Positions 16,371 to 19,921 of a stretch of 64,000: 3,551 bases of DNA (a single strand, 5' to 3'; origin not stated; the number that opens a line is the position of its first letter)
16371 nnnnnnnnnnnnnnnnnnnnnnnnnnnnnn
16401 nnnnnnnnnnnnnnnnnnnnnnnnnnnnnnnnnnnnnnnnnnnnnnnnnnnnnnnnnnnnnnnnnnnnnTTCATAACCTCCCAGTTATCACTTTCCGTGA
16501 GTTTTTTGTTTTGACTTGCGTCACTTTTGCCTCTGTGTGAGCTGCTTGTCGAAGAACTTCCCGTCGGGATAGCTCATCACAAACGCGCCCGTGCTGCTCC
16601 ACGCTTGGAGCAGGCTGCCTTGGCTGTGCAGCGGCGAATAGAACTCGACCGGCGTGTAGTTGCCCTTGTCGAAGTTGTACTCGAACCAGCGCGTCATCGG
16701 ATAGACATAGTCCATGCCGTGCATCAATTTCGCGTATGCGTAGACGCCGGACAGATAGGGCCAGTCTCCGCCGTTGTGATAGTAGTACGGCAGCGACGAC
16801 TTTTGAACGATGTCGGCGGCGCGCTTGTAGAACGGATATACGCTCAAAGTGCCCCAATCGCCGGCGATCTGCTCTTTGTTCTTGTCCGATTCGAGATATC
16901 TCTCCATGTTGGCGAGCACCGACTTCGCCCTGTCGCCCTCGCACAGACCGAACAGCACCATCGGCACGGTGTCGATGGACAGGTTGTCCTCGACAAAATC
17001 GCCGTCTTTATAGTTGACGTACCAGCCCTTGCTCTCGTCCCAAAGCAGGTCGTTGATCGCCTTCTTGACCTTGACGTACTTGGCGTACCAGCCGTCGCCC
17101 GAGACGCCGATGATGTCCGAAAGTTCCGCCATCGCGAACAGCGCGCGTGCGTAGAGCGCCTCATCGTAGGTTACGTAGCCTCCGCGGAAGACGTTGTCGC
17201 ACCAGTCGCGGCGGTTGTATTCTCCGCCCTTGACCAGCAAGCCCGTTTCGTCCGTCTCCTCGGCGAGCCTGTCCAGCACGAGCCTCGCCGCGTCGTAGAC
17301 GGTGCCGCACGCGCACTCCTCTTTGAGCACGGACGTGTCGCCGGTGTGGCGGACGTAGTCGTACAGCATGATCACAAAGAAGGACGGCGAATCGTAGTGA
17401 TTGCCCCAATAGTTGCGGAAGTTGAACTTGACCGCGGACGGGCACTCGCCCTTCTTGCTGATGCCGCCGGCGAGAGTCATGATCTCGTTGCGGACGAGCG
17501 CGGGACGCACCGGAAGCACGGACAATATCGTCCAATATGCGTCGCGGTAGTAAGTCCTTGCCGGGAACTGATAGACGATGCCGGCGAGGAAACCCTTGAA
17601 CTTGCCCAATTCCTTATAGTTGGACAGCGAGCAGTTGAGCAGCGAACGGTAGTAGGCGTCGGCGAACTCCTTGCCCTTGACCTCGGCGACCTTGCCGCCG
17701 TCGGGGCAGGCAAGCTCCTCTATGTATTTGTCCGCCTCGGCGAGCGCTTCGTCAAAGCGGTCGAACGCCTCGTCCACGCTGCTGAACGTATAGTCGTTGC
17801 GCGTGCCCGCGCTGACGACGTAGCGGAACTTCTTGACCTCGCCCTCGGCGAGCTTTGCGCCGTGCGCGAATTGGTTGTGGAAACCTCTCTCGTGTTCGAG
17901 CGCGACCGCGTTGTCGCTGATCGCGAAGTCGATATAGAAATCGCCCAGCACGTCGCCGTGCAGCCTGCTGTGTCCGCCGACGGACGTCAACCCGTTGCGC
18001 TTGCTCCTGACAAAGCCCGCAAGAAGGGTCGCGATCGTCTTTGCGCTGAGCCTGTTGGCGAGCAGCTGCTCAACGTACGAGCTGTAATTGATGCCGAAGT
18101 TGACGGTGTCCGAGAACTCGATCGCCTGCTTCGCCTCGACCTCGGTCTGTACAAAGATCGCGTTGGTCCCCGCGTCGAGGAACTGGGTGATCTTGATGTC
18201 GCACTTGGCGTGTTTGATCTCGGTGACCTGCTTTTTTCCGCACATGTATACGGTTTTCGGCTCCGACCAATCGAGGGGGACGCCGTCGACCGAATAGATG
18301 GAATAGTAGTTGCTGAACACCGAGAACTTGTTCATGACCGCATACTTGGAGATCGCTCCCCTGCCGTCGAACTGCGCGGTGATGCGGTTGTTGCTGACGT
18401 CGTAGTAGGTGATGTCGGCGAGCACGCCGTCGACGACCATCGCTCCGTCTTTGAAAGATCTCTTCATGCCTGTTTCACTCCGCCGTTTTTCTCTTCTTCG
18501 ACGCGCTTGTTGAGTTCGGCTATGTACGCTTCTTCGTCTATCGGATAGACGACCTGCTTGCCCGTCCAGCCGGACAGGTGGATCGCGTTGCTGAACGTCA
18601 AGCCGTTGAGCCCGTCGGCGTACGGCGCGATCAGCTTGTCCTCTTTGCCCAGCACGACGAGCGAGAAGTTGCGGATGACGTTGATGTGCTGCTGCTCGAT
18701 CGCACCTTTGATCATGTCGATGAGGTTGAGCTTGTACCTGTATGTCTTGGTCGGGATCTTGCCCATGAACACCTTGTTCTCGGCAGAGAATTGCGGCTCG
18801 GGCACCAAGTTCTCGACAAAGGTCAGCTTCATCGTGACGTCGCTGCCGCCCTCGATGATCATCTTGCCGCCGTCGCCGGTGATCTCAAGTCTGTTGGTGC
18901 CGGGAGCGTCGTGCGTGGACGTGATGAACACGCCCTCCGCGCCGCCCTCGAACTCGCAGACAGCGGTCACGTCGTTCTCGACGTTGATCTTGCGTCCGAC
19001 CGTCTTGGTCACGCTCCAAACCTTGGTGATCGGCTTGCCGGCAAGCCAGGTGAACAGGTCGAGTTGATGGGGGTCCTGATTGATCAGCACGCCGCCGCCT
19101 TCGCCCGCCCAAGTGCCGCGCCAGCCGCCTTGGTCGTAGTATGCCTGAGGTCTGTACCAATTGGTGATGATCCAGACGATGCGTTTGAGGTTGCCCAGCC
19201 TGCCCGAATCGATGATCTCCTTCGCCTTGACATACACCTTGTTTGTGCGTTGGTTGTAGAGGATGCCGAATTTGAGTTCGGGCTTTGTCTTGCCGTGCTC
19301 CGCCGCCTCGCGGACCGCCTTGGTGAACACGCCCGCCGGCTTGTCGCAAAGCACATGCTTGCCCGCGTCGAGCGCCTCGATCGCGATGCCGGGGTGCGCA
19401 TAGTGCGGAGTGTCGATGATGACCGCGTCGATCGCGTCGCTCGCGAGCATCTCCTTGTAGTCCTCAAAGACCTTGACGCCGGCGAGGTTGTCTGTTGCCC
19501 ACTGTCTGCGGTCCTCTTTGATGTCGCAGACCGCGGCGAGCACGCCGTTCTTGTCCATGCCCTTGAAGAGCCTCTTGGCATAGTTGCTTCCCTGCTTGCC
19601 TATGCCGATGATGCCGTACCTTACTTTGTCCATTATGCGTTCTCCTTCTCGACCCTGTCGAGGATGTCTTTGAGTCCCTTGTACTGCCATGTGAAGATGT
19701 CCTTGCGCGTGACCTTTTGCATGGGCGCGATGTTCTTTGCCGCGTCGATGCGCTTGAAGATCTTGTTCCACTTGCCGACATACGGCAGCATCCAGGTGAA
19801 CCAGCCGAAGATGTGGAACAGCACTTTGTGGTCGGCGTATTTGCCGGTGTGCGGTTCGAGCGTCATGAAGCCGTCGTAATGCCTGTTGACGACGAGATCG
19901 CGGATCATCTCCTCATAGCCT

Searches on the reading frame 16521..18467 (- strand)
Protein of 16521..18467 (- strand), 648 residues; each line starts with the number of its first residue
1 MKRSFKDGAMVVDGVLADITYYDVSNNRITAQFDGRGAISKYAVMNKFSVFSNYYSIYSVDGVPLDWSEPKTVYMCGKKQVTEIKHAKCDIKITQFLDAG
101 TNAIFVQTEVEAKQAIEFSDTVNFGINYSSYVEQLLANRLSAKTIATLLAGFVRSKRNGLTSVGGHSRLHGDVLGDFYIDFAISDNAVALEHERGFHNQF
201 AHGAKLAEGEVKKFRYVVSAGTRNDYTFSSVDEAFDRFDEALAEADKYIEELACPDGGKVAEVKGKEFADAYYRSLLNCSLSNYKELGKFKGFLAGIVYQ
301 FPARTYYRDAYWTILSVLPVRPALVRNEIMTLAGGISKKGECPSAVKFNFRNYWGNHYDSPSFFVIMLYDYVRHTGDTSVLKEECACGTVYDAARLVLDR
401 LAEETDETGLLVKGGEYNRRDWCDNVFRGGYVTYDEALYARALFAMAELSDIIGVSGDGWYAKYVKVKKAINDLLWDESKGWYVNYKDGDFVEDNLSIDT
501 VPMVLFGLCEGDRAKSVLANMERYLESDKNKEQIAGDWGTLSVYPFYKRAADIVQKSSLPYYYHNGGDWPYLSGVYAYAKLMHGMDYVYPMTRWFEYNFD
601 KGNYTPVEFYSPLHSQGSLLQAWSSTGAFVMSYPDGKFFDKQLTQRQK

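Call 75: search_protein_families(library=pfam, proteins=[window:16521-18467:-], max_evalue=0.00001)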
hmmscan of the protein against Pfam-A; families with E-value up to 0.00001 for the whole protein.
window:16521-18467:- (648 aa): 2 families
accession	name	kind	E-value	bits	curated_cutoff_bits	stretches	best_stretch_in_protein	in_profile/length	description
PF06202.20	GDE_C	-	2e-07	30.7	21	1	337-586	60-313/367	Amylo-alpha-1,6-glucosidase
PF17167.11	Glyco_hydro_94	-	4.1e-07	29.5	27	1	307-529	53-304/420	Glycosyl hydrolase 94 superfamily, catalytic domain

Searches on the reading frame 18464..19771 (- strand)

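Call 76: search_protein_families(library=pfam, proteins=[window:18464-19771:-], max_evalue=0.00001)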
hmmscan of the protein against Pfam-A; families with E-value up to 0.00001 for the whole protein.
window:18464-19771:- (435 aa): 3 families
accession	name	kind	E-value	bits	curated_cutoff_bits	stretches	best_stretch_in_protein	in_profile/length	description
PF22725.1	GFO_IDH_MocA_C3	-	2.6e-27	95.7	27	1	180-304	1-123/124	GFO/IDH/MocA C-terminal domain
PF01408.29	GFO_IDH_MocA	-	2.6e-19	70.5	24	1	50-159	1-105/120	Oxidoreductase family, NAD-binding Rossmann fold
PF02894.22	GFO_IDH_MocA_C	-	2.8e-12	47.4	22.9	1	184-320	1-143/218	Oxidoreductase family, C-terminal alpha/beta domain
